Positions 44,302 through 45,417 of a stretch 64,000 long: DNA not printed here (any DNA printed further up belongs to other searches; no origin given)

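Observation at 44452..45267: HAD-IA hydrolase translationally coupled to hisZ at the head of the his operon: candidate histidinol-phosphate phosphatase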

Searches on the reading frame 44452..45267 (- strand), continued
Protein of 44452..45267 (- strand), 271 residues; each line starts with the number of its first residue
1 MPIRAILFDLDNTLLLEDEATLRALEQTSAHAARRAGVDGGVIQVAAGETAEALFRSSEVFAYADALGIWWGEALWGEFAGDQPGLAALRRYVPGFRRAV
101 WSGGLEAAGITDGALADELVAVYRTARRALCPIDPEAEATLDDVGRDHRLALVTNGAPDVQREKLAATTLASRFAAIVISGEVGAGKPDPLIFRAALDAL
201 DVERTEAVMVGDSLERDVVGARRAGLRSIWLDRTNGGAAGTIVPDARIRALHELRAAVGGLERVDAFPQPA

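Call 61: list_cluster_members(proteins=[P0379, P0024, P0273, P0302, P0306, P0335, P0372, P0360])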
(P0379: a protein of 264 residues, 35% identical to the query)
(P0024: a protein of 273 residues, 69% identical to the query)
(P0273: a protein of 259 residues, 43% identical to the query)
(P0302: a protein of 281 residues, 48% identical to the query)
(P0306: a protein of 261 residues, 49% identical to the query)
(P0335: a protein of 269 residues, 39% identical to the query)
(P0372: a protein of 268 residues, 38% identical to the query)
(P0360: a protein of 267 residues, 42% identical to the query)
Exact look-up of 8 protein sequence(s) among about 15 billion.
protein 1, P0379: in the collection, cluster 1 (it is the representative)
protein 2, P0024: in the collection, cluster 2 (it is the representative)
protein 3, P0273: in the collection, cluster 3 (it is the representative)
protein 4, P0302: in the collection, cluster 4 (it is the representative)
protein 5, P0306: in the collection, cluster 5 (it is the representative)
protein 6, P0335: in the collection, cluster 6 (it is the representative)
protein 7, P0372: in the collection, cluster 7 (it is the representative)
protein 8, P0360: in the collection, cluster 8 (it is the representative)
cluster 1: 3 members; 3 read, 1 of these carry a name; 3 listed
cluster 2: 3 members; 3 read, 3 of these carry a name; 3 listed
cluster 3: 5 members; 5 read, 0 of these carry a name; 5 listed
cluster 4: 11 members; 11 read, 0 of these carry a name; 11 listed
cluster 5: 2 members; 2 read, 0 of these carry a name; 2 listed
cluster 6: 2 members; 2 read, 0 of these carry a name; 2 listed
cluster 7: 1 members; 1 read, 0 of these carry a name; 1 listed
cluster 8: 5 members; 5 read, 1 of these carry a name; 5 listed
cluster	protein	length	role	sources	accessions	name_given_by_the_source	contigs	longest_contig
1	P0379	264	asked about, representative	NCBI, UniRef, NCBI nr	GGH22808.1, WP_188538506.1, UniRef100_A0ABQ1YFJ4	HAD family hydrolase [Paenibacillus segetis] | Phosphoserine phosphatase n=1 Tax=Paenibacillus segetis TaxID=1325360 ...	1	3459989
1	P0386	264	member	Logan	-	-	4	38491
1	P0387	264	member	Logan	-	-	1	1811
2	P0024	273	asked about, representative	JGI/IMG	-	phosphoserine phosphatase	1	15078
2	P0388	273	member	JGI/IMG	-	putative hydrolase of the HAD superfamily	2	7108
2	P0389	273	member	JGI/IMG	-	putative hydrolase of the HAD superfamily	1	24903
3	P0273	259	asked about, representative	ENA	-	-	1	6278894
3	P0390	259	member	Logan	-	-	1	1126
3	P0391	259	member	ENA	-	-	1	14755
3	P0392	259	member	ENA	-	-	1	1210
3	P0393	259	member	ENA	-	-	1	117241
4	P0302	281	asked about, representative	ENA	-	-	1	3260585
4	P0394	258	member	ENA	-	-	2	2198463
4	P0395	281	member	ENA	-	-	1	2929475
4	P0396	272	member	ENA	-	-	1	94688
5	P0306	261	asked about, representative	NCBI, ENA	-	-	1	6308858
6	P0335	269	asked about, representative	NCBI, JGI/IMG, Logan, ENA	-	-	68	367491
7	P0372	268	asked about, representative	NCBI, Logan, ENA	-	-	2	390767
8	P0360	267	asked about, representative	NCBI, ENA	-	-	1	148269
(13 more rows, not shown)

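Call 62: find_encoding_contigs(protein=P0126, flank=6000, max_places=2)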
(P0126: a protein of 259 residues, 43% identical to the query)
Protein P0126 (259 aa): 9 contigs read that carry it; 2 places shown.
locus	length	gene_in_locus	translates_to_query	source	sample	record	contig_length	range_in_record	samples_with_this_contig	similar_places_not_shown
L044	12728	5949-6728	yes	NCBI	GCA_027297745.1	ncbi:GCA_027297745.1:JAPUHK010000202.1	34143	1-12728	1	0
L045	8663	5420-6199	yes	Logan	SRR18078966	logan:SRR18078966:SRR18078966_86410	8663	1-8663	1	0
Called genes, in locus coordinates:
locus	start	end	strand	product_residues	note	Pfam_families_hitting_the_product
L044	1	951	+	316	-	PF25852:DUF6242_C (faint), PF15902:Sortilin-Vps10 (faint), PF02012:BNR (faint)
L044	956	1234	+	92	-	PF02597:ThiS (weak)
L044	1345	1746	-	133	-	-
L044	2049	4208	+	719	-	PF03098:An_peroxidase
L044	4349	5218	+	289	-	-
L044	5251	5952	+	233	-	PF02353:CMAS (weak), PF13489:Methyltransf_23, PF05175:MTS (weak), PF13649:Methyltransf_25, PF13847:Methyltransf_31, PF08241:Methyltransf_11, PF08242:Methyltransf_12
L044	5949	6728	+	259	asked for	PF00702:Hydrolase, PF12710:HAD (faint), PF13419:HAD_2, PF13242:Hydrolase_like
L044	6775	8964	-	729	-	PF07995:GSDH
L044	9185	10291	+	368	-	PF10509:GalKase_gal_bdg, PF00288:GHMP_kinases_N, PF08544:GHMP_kinases_C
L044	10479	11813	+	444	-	PF01134:GIDA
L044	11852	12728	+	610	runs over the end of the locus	PF00246:Peptidase_M14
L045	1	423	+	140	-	?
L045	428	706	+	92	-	PF02597:ThiS (weak)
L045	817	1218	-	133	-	-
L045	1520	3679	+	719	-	PF03098:An_peroxidase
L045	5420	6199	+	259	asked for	PF00702:Hydrolase, PF12710:HAD (faint), PF13419:HAD_2, PF13242:Hydrolase_like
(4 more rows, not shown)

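Call 63: find_encoding_contigs(protein=P0125, flank=6000, max_places=1)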
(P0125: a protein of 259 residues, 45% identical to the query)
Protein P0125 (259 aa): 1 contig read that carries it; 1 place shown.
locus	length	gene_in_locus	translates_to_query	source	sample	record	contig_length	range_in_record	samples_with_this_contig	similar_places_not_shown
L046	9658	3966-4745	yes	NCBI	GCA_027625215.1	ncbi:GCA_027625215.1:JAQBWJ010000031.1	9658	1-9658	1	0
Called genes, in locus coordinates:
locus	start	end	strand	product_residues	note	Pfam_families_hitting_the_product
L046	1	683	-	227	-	PF02492:cobW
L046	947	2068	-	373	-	PF14100:DUF6807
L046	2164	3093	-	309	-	-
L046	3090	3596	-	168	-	PF13664:DUF4149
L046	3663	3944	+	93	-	PF01329:Pterin_4a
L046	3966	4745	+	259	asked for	PF00702:Hydrolase, PF12710:HAD (faint), PF13419:HAD_2, PF13242:Hydrolase_like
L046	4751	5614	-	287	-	PF05721:PhyH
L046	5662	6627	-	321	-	PF04542:Sigma70_r2, PF04545:Sigma70_r4, PF08281:Sigma70_r4_2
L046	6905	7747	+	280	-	PF04264:YceI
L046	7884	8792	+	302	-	PF00140:Sigma70_r1_2 (weak), PF04542:Sigma70_r2, PF04539:Sigma70_r3, PF04545:Sigma70_r4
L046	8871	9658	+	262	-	PF11376:DUF3179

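Call 64: find_homologous_proteins(query=P0379, max_evalue=1e-10)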
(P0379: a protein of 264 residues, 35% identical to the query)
Query P0379 (264 aa): 2610 proteins with E <= 1e-10 among 4084 candidates; the best 120 are listed.
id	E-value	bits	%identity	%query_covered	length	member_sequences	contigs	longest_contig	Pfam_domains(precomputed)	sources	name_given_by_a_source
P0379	2.4e-173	593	100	100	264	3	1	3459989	PF13419.13,PF00702.33,PF13242.13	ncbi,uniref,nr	ncbi:HAD family hydrolase [Paenibacillus segetis]|uniref:Phosphoserine phosphatase n=1 Tax=Paenibaci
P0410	8.7e-146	502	83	100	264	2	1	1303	PF13419.13,PF09419.17,PF00702.33,PF13242.13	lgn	-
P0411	1.2e-145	502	84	100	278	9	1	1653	PF13419.13,PF00702.33,PF13242.13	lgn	-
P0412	1.2e-145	502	83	100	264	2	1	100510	PF13419.13,PF09419.17,PF00702.33,PF13242.13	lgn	-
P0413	7.4e-145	499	81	100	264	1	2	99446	PF13419.13,PF00702.33,PF13242.13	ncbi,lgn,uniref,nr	ncbi:HAD family hydrolase [Paenibacillus vini]|uniref:HAD family hydrolase n=1 Tax=Paenibacillus vin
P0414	2.6e-144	497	81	99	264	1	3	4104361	PF13419.13,PF00702.33,PF13242.13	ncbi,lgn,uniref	ncbi:HAD family hydrolase [Paenibacillus sp. FSL R5-0407]|uniref:HAD family hydrolase n=1 Tax=Paenib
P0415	2.6e-144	497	82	99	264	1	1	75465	PF13419.13,PF00702.33,PF13242.13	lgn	-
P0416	2.7e-144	497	81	100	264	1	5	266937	PF13419.13,PF00702.33,PF13242.13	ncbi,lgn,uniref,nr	ncbi:HAD family hydrolase [Paenibacillus vini]|uniref:Phosphoserine phosphatase n=1 Tax=Paenibacillu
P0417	3.6e-144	497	81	99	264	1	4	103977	PF13419.13,PF00702.33,PF13242.13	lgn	-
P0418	5.6e-144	496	82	99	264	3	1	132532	PF13419.13,PF00702.33,PF13242.13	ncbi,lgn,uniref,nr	ncbi:HAD family hydrolase [Paenibacillus fonticola]|uniref:HAD family hydrolase n=1 Tax=Paenibacillu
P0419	9.5e-144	496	81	99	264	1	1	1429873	PF13419.13,PF00702.33,PF13242.13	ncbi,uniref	ncbi:HAD family hydrolase [Fontibacillus sp. BL9]|uniref:HAD family hydrolase n=1 Tax=Fontibacillus 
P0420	1.3e-143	495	81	100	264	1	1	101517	PF13419.13,PF00702.33,PF13242.13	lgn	-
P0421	1.3e-143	495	81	100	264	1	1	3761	PF13419.13,PF00702.33,PF13242.13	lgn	-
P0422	1.4e-143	495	81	99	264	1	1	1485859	PF13419.13,PF00702.33,PF13242.13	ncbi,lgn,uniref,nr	ncbi:putative hydrolase of the HAD superfamily [Fontibacillus phaseoli]|uniref:Phosphoserine phospha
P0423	1.8e-143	495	81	100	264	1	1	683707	PF13419.13,PF00702.33,PF13242.13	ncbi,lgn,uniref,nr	ncbi:HAD family hydrolase [Paenibacillus sp. Marseille-P2973]|uniref:HAD family hydrolase n=1 Tax=Pa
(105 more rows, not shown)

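Call 75: find_related_loci(query=A5, collection=metagenome_contigs, flank=6000)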
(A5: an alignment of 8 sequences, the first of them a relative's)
Query A5 (259 aa) in metagenome_contigs; peptide patterns used: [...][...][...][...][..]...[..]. (x = any residue, [..] = any of these).
600 stretches matched a pattern (row limit reached: there are more); 300 encode a relative of the query (tblastn E <= 1e-3); the best 80 are kept; 80 distinct loci.
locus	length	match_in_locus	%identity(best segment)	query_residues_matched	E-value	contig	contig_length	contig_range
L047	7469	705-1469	43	3-257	5e-64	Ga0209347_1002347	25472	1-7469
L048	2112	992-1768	39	1-254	7e-65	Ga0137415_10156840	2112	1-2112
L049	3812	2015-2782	44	6-257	5e-62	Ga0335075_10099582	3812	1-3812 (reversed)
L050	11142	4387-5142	44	5-250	1e-60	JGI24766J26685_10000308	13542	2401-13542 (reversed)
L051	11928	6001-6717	43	21-256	2e-60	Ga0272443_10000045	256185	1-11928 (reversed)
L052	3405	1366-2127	41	1-250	4e-58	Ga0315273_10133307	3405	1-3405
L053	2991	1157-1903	44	3-250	5e-58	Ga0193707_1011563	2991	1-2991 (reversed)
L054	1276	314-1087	43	1-252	5e-61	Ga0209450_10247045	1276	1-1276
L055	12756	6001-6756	43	5-250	2e-57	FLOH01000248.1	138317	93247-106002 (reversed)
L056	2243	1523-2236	43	1-236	1e-56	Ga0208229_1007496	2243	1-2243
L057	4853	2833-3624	39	1-259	3e-55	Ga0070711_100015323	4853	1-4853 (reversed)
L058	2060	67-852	40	1-259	8e-56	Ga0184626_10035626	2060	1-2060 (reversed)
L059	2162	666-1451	38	1-258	8e-55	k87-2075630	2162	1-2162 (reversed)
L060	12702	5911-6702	40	1-259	3e-54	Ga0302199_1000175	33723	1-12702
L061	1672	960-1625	45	35-249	2e-55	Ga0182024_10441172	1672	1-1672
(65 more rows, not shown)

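Call 77: list_cluster_members(proteins=[P0127, P0128, P0129, P0130, P0131, P0132, P0134, P0136, P0137, P0141])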
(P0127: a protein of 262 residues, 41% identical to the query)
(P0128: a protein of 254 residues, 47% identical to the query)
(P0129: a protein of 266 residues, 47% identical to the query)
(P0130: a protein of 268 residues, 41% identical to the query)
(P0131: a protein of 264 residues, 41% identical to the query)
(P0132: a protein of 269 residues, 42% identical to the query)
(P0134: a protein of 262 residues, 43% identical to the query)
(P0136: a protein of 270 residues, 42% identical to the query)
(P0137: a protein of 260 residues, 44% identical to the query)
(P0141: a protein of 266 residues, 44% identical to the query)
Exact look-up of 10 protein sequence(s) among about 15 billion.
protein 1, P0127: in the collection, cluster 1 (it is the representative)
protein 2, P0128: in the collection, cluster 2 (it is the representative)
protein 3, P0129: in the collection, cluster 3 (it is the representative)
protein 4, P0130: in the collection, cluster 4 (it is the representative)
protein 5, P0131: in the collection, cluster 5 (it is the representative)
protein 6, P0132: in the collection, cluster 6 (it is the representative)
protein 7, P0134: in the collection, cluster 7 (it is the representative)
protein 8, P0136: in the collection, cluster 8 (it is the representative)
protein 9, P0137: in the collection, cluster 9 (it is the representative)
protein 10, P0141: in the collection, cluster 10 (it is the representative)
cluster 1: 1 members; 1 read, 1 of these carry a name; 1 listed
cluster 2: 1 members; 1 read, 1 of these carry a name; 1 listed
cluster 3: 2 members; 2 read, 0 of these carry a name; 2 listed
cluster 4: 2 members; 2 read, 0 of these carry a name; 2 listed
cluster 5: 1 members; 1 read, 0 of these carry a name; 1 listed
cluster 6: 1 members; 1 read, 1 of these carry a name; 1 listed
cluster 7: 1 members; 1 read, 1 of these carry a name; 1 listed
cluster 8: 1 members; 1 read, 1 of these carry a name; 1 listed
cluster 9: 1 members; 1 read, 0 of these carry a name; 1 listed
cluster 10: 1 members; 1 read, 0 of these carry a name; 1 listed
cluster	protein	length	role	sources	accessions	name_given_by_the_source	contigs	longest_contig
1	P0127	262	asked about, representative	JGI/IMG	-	putative hydrolase of the HAD superfamily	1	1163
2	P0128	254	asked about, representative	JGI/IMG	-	putative hydrolase of the HAD superfamily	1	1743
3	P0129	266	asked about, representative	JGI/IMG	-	-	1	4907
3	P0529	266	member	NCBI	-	-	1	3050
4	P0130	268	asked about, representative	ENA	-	-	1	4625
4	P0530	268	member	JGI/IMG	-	-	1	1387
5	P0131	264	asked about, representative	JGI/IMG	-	-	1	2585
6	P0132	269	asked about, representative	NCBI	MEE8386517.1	MAG: HAD family hydrolase [Dehalococcoidia bacterium]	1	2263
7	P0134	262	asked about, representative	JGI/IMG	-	putative hydrolase of the HAD superfamily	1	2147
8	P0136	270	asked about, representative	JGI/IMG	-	putative hydrolase of the HAD superfamily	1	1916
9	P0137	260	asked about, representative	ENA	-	-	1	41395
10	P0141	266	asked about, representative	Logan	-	-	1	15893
